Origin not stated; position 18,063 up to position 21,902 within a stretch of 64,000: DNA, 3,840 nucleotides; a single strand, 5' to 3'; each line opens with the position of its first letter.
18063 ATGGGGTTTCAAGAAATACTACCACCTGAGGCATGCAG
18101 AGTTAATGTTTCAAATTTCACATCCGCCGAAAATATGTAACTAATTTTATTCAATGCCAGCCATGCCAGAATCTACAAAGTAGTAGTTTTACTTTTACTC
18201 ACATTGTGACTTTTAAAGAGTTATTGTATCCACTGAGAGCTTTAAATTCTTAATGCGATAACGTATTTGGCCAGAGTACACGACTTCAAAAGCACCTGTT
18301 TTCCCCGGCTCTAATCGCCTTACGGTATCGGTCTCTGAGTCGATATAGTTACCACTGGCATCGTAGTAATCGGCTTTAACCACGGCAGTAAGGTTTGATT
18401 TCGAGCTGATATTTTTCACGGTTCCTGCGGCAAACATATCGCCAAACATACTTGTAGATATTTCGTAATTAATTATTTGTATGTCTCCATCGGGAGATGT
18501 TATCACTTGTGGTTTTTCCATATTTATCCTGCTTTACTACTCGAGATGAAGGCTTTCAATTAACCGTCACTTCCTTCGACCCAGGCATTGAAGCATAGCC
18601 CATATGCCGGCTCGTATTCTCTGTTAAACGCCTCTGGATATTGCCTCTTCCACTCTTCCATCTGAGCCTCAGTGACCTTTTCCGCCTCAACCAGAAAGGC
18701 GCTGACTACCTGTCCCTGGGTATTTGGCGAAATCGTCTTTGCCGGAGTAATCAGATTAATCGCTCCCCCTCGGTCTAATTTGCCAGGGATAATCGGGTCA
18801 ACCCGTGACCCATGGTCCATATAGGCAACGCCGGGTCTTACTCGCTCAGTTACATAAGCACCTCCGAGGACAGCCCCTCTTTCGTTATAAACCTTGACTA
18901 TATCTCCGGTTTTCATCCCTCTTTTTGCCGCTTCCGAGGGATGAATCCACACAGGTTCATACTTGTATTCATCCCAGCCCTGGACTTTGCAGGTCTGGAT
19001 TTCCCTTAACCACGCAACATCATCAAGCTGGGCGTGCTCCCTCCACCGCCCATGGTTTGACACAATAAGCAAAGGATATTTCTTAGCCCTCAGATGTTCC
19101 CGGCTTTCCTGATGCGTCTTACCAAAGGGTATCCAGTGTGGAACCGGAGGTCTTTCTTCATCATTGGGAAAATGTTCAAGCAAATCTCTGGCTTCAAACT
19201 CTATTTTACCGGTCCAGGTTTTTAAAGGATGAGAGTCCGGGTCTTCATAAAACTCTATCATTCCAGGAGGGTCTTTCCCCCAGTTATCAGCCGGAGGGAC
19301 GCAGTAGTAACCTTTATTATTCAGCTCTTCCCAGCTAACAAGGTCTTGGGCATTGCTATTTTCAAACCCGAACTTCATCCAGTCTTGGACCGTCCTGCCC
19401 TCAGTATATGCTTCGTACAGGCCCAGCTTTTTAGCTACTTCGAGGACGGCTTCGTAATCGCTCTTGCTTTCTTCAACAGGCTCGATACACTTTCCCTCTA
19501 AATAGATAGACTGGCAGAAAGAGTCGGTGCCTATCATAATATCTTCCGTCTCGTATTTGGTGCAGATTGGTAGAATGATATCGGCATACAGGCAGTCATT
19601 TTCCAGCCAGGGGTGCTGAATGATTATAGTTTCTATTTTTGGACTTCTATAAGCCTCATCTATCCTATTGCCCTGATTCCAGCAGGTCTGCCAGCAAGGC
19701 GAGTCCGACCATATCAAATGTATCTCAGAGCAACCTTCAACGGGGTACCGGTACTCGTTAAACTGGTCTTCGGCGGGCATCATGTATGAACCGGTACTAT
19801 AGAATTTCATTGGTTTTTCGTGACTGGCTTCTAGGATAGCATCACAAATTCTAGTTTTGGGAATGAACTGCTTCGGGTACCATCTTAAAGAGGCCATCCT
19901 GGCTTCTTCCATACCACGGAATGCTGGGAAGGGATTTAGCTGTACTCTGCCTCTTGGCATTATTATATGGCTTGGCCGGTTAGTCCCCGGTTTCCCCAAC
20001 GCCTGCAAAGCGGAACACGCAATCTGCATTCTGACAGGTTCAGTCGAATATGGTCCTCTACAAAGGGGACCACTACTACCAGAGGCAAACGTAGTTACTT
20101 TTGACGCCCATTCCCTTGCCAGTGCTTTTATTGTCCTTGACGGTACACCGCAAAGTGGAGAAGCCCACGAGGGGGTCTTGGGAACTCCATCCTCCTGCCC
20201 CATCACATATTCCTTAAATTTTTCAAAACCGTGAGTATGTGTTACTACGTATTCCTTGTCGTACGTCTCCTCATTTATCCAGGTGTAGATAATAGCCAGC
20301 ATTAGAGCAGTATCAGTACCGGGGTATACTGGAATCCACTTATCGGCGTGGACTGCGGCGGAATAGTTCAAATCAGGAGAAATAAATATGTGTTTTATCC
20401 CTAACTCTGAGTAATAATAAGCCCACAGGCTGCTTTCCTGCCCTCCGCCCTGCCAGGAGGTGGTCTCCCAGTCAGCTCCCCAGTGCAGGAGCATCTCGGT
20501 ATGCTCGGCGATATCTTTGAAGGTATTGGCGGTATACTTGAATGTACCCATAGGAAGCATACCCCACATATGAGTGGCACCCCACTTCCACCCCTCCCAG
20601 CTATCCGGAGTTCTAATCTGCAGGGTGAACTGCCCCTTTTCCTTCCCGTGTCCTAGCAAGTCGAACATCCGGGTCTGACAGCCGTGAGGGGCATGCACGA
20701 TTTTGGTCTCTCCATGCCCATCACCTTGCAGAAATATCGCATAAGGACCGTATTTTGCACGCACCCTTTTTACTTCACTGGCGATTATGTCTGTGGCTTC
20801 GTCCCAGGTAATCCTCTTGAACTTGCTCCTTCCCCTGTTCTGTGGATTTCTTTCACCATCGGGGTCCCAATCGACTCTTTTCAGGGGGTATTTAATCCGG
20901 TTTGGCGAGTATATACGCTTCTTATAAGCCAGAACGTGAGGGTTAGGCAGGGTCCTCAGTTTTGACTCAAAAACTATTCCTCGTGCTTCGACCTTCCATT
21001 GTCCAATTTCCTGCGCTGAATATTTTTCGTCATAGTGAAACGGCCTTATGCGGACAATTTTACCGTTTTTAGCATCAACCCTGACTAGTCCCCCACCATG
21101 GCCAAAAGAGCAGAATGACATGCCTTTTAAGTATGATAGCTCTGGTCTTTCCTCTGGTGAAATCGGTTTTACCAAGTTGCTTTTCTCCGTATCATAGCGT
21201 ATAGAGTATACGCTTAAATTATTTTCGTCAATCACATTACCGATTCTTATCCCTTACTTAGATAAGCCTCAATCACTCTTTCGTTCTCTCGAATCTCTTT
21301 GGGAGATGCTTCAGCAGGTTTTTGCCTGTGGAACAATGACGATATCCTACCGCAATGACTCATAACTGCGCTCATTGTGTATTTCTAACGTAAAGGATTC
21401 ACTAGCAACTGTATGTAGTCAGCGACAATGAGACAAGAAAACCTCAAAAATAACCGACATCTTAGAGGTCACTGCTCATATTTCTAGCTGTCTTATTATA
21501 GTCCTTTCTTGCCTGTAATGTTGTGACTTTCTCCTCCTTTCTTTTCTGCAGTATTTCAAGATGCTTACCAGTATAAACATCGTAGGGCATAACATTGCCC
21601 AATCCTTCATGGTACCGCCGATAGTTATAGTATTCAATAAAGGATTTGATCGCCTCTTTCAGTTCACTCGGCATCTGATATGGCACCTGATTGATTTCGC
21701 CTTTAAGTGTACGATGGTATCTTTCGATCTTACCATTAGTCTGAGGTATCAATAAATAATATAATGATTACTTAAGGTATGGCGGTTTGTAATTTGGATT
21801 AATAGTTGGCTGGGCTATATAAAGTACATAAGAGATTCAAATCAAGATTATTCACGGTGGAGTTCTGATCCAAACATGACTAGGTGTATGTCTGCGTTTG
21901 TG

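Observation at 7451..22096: Three direct copies of the tRNA-Val(UAC) 3' part delimit two tandem integrated segments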

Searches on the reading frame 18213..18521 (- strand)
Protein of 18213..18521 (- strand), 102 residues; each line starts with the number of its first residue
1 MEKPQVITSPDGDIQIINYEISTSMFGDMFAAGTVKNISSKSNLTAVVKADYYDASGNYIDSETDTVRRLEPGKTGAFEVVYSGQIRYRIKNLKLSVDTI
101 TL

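Call 10: search_protein_families(library=pfam, proteins=[window:18213-18521:-], max_evalue=0.01)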
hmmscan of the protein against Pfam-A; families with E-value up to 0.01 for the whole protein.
window:18213-18521:- (102 aa): 1 family
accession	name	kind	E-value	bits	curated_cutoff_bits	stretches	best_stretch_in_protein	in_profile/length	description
PF11322.13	DUF3124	-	0.0035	18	27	1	34-79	28-72/123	Protein of unknown function (DUF3124)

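Call 30: search_protein_families(library=ncbifam, proteins=[window:18213-18521:-], max_evalue=0.01)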
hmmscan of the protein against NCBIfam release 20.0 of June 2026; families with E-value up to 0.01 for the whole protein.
window:18213-18521:- (102 aa): 1 family
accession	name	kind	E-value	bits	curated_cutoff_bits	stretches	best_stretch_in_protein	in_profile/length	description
NF038353.1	FxLYD_dom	domain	1.2e-10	41.1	23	1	31-83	6-57/71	FxLYD domain-containing protein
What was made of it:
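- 18213..18521 (-): 102-aa FxLYD-domain protein downstream of AthL2. NCBIfam NF038353 (call 30)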

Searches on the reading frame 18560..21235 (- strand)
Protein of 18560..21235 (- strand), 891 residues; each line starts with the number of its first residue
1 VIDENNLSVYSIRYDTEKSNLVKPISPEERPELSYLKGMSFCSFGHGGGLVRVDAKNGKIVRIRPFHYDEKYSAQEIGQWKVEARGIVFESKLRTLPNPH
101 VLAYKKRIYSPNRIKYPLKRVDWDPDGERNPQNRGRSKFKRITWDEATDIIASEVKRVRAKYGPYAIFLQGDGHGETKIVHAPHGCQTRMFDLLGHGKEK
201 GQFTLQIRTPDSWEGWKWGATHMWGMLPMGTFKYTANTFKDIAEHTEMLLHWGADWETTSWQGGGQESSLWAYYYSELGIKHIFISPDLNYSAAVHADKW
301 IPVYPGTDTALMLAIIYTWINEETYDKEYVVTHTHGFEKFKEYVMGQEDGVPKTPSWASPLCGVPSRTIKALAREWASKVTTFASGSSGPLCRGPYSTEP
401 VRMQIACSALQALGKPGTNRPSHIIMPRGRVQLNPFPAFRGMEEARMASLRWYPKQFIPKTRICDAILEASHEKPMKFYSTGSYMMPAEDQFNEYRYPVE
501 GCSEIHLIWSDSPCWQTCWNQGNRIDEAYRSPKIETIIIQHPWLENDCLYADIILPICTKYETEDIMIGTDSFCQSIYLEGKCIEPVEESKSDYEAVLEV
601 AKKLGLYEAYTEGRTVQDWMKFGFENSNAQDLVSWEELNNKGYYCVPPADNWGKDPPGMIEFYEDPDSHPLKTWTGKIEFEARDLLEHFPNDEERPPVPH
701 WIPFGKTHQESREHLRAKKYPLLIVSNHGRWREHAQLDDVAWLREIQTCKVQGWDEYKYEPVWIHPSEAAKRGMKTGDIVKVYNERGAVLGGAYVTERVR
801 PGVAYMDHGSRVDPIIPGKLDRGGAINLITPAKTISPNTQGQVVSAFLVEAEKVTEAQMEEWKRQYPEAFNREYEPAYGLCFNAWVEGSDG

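Call 10: search_protein_families(library=pfam, proteins=[window:18560-21235:-], max_evalue=0.01)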
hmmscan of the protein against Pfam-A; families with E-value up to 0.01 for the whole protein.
window:18560-21235:- (891 aa): 4 families
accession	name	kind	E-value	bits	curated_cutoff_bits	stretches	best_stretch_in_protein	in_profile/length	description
PF00384.28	Molybdopterin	-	3.5e-24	85.9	24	1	113-602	1-352/353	Molybdopterin oxidoreductase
PF01568.27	Molydop_binding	-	1.4e-18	67.3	26.8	1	755-841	23-103/110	Molydopterin dinucleotide binding domain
PF21423.2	AhtL-like_1st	-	2.1e-08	34.1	27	1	51-105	3-53/55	Pyrogallol hydroxytransferase large subunit-like, domain 1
PF17785.7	PUA_3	-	0.0051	17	22.6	0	761-796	15-52/64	PUA-like domain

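Call 30: search_protein_families(library=ncbifam, proteins=[window:18560-21235:-], max_evalue=0.01)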
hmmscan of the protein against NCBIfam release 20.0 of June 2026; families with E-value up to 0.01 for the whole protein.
window:18560-21235:- (891 aa): 23 families
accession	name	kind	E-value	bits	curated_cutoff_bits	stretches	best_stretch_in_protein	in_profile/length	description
TIGR00509.1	bisC_fam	subfamily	1e-109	367.9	1017.55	1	94-856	25-756/772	molybdopterin guanine dinucleotide-containing S/N-oxide reductase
TIGR02166.1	dmsA_ynfE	subfamily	2.6e-96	323.4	777.7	2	532-854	484-794/794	DMSO/selenate family reductase complex A subunit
NF011682.0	PRK15102.1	equivalog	2e-86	290.8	909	1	97-855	77-811/829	trimethylamine-N-oxide reductase TorA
TIGR02164.1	torA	equivalog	1.2e-81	275.1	1465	1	96-854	72-806/824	trimethylamine-N-oxide reductase TorA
NF011566.1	PRK14990.1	exception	9.8e-68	228.9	1600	2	505-854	475-814/814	dimethylsulfoxide reductase subunit A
NF041885.1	selenate_YnfE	exception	1.6e-64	218.1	1675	2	531-854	490-805/805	selenate/tellurate reductase subunit YnfE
NF041884.1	selenate_YnfF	exception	4.1e-60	203.6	1650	2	532-854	484-798/798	selenate/tellurate reductase subunit YnfF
NF012032.0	PRK15488.1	equivalog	3.3e-42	144.4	694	4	279-379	227-320/759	thiosulfate reductase PhsA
TIGR03479.1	DMSO_red_II_alp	subfamily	7.9e-42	143.3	984.75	3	103-334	110-307/913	molybdopterin-dependent oxidoreductase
TIGR01591.1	Fdh-alpha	equivalog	2.6e-35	121.7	666.25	4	292-380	196-278/672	formate dehydrogenase subunit alpha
NF041714.1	arsenate_red_ArrA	equivalog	8.1e-19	67.2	1600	2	105-383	97-343/848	arsenate respiratory reductase molybdopterin-containing subunit ArrA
NF047855.1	AssmNtatRedNasC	equivalog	5.2e-16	58.1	1100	1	292-381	221-304/708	assimilatory nitrate reductase catalytic subunit NasC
TIGR01580.1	narG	equivalog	9.2e-16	56.6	1084.15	2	533-604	764-833/1235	nitrate reductase subunit alpha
NF041783.2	mnquin_red_QrcB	equivalog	9.9e-16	57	440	2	277-376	236-323/695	menaquinone reductase molybdopterin-binding-like subunit QrcB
NF042978.1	EthbenzDh_ebdA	equivalog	9.3e-15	53.4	2000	1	103-334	132-329/977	ethylbenzene dehydrogenase subunit alpha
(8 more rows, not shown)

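Call 62: search_solved_structures(query=window:18560-21235:-, max_evalue=1e-20)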
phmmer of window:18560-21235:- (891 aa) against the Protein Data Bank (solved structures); distinct sequences matched with E-value up to 1e-20: 11.
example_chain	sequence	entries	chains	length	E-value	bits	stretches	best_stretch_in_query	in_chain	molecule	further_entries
4v4c_A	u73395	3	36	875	1.3e-134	453.5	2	47-420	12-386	Pyrogallol hydroxytransferase large subunit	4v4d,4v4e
1dms_A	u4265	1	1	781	4.5e-75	256.4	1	97-856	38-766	DMSO REDUCTASE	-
1e18_A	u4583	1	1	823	2.1e-74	254.2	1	97-856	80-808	DMSO REDUCTASE.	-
1e60_A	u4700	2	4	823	5.1e-74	252.9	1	97-856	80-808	Dimethyl sulfoxide/trimethylamine N-oxide reductase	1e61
4dmr_A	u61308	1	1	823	8.1e-74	252.3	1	97-856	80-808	DMSO REDUCTASE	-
1dmr_A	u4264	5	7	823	8.1e-74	252.3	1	97-856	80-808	DMSO REDUCTASE | Dimethyl sulfoxide/trimethylamine N-oxide reductase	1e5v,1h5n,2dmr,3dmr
7l5i_A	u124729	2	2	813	4e-73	250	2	96-417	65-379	Trimethylamine-N-oxide reductase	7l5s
1eu1_A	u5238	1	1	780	2.7e-72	247.2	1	85-857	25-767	DIMETHYL SULFOXIDE REDUCTASE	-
9h4t_A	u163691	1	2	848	1.5e-62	215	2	521-855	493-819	Trimethylamine-N-oxide reductase 1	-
1tmo_A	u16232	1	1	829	2.5e-60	207.6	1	35-825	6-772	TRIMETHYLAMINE N-OXIDE REDUCTASE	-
2vpw_A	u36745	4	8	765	4.7e-33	117.4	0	279-378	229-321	THIOSULFATE REDUCTASE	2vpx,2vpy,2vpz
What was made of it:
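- On Pyrogallol-phloroglucinol transhydroxylase (AthL/BthL): AthL2 scores 453 bits and has no partner subunit (call 62).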

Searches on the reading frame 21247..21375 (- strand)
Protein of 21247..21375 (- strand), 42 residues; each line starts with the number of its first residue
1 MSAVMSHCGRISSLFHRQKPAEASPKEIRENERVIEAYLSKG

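Call 95: search_protein_families(library=pfam, proteins=[window:21247-21375:-], max_evalue=0.01)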
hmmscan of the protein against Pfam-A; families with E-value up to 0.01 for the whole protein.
window:21247-21375:- (42 aa): 1 family
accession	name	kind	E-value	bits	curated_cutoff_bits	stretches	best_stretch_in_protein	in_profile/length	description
PF12399.14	BCA_ABC_TP_C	-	1.8e-07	31.1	25.5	1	21-39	4-22/27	Branched-chain amino acid ATP-binding cassette transporter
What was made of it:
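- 21247..21375 (-): C-terminal remnant of a branched-chain amino-acid ABC transporter ATPase. Pfam BCA_ABC_TP_C, E 1.8e-7 (call 95)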

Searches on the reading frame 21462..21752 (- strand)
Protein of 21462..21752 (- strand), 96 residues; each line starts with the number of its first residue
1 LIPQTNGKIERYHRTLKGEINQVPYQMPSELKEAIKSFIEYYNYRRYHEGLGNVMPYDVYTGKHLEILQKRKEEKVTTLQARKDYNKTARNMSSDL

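Call 10: search_protein_families(library=pfam, proteins=[window:21462-21752:-], max_evalue=0.01)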
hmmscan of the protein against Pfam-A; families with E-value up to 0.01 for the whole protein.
window:21462-21752:- (96 aa): 2 families
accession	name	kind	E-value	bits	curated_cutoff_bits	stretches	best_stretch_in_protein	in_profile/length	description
PF13683.12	rve_3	-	8.9e-13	48.2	26.5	1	3-56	13-67/67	Integrase core domain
PF13333.12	rve_2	-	2.5e-05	24.8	22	1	15-56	6-48/56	Integrase core domain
